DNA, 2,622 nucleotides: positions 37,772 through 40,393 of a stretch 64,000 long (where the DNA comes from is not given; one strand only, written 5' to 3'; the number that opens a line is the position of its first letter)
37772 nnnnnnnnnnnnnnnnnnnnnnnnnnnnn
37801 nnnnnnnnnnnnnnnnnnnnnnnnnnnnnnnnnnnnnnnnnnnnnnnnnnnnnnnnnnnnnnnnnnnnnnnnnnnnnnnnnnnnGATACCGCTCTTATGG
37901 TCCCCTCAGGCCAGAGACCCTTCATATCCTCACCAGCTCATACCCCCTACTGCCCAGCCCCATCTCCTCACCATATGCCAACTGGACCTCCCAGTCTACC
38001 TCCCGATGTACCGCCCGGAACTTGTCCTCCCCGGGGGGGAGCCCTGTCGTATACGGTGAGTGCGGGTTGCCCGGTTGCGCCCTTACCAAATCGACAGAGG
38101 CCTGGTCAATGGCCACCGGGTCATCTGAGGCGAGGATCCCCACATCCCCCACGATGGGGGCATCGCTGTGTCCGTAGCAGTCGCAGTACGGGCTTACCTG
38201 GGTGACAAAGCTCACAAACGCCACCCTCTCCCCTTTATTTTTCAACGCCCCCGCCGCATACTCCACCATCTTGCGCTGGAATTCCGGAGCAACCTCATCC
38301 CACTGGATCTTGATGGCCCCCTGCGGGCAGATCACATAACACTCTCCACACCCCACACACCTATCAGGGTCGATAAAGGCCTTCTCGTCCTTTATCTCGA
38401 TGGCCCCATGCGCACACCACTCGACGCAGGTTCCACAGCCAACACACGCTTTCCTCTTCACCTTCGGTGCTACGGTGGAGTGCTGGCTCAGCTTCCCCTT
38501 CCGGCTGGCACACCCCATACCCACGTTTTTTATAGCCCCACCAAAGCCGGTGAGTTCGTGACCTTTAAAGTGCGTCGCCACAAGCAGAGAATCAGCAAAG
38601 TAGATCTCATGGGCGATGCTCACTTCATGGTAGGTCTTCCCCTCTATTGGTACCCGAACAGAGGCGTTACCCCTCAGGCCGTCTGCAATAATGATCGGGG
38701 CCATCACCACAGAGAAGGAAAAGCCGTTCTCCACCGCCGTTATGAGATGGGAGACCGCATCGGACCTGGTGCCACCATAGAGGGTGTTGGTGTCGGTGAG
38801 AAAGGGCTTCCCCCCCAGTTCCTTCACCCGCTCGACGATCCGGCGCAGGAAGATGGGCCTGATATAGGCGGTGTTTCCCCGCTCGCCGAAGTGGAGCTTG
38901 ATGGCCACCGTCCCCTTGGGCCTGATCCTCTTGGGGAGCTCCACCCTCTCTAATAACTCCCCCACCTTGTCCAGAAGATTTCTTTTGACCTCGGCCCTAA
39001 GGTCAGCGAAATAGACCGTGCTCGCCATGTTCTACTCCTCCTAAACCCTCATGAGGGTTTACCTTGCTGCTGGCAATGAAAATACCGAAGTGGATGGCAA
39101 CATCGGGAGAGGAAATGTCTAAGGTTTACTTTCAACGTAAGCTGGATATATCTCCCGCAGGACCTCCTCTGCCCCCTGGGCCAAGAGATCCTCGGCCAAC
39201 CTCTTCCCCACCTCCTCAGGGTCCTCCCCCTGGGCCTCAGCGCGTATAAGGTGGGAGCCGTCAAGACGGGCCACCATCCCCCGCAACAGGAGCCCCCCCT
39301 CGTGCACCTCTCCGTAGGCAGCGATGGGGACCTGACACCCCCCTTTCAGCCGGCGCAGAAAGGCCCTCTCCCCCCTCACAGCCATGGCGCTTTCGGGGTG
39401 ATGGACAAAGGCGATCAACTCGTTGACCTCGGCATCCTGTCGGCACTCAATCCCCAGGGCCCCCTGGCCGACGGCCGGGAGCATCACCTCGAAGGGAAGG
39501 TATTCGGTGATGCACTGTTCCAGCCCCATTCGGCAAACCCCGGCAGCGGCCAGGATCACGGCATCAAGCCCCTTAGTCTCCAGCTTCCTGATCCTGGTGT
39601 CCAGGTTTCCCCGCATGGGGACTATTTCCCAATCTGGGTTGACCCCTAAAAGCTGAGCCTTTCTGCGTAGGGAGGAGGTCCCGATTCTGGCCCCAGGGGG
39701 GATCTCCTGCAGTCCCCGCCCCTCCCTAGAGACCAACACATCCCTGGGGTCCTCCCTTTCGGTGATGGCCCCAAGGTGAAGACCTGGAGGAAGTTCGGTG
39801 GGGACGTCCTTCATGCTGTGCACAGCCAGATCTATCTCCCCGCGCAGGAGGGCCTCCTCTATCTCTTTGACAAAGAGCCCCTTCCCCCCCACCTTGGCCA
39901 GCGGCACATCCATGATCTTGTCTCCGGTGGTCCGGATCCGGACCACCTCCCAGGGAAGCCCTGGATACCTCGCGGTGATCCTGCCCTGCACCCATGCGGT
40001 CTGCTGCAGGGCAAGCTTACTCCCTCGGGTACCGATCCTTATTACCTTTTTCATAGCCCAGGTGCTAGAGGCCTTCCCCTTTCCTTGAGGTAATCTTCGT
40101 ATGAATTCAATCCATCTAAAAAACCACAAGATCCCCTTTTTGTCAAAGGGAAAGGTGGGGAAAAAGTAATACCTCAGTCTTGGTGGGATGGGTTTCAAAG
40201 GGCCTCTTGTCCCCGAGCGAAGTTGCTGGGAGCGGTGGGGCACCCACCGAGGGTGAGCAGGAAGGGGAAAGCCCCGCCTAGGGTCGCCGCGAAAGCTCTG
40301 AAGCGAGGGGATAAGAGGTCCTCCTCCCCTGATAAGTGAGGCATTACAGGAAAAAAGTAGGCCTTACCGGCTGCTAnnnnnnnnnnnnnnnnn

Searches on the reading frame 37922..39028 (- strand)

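Call 11: search_protein_families(library=pfam, proteins=[window:37922-39028:-], max_evalue=0.001)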
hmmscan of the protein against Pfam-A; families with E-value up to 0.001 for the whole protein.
window:37922-39028:- (368 aa): 13 families
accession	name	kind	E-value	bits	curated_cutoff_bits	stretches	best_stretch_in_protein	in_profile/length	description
PF04015.17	DUF362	-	4.1e-50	171.1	24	1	41-313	1-200/200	Domain of unknown function (DUF362)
PF12837.12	Fer4_6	-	2.8e-11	43.2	25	1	218-239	3-24/24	4Fe-4S binding domain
PF12838.12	Fer4_7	-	5.8e-11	43.1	27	1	195-238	2-52/52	4Fe-4S dicluster domain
PF00037.32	Fer4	-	9.2e-11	41.5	21.1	1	218-240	2-24/24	4Fe-4S binding domain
PF13237.11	Fer4_10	-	1.7e-09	37.9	25.5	2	189-235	3-53/53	4Fe-4S dicluster domain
PF12797.12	Fer4_2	-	4.5e-09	36.1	24.5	1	216-235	2-21/22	4Fe-4S binding domain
PF14697.11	Fer4_21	-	1.5e-08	35.1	35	1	190-240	3-58/59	4Fe-4S dicluster domain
PF13187.11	Fer4_9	-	2.1e-08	34.5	27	1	194-239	1-52/52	4Fe-4S dicluster domain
PF13484.11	Fer4_16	-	4.9e-08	34.1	30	0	223-244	1-21/66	4Fe-4S double cluster binding domain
PF25160.1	LdpA_Fe-S-bd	-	2.7e-06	27.5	27.6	0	219-241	23-45/49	LdpA Fe-S cluster-binding domain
PF12798.12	Fer4_3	-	3.2e-05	24.9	27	0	224-238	1-15/15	4Fe-4S binding domain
PF17179.9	Fer4_22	-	0.00016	22.9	27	0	180-207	66-93/95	4Fe-4S dicluster domain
PF12800.12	Fer4_4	-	0.00088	19.9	24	0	221-237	1-17/17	4Fe-4S binding domain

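Call 18: search_protein_families(library=ncbifam, proteins=[window:37922-39028:-], max_evalue=0.01)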
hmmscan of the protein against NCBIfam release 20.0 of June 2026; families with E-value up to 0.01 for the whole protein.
window:37922-39028:- (368 aa): 88 families (the best 25 are shown)
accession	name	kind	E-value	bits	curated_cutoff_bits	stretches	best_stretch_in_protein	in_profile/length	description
TIGR02700.1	flavo_MJ0208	hypoth_equivalog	7.9e-14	51.5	251.35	1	185-240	140-195/234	dihydromethanopterin reductase (acceptor)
NF005504.0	PRK07118.1-3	equivalog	7.5e-13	48.5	437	1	183-240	209-266/293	Fe-S cluster domain-containing protein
NF041891.1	hdrA_Methbact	equivalog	2.4e-12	45.9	1300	1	189-278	568-653/762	ferredoxin:CoB-CoM heterodisulfide reductase subunit HdrA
NF005506.0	PRK07118.1-5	equivalog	8.9e-12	45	388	1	184-243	132-191/279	Fe-S cluster domain-containing protein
NF040770.1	hetero_SS_HdrA2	exception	2e-11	42.8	1100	1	177-244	562-628/777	CoB-CoM heterodisulfide reductase HdrA2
NF040864.1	HgcB_ferredoxin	equivalog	6.7e-11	41.9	99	1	188-242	9-64/93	mercury methylation ferredoxin HgcB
NF005503.0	PRK07118.1-2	equivalog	1.5e-10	40.8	252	1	191-242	136-187/292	RnfABCDGE type electron transport complex subunit B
NF043069.1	T4HPD_activ_SAM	equivalog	1.6e-10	40.9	425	1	181-245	39-103/299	trans-4-hydroxy-L-proline dehydratase activase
NF058577.1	FdxA_fam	equivalog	2.1e-10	40.6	65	1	193-238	7-52/52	4Fe-4S ferredoxin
TIGR03294.1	FrhG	equivalog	4.6e-10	39.6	245.5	1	190-237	171-218/228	coenzyme F420 hydrogenase subunit gamma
NF038196.1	ferrodoxin_EFR1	subfamily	4.8e-10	39.9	75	1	189-243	181-233/242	EFR1 family ferrodoxin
NF045874.1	Vhu_polyferre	exception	5.1e-10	38.6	600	1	188-242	123-177/381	F420-non-reducing hydrogenase associated-polyferredoxin VhuB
TIGR02912.1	sulfite_red_C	equivalog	2e-09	36.9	324.1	1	187-241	163-220/314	sulfite reductase subunit C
NF043039.1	HgcAB_like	equivalog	3.2e-09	36.9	285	1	175-239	287-349/350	HgcAB-like fusion protein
TIGR02179.1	PorD_KorD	subfamily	4.6e-09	36.3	60.05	1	175-242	7-75/78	2-oxoacid:acceptor oxidoreductase, delta subunit, pyruvate/2-ketoisovalerate family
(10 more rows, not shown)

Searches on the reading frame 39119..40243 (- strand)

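Call 11: search_protein_families(library=pfam, proteins=[window:39119-40243:-], max_evalue=0.001)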
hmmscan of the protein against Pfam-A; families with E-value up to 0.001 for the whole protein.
window:39119-40243:- (374 aa): 2 families
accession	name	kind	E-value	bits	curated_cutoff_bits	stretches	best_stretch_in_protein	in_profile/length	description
PF01379.25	Porphobil_deam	-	1.1e-84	283.5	22.1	1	68-272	1-203/207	Porphobilinogen deaminase, dipyromethane cofactor binding domain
PF03900.20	Porphobil_deamC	-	2.1e-20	73.3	26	1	288-354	3-73/74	Porphobilinogen deaminase, C-terminal domain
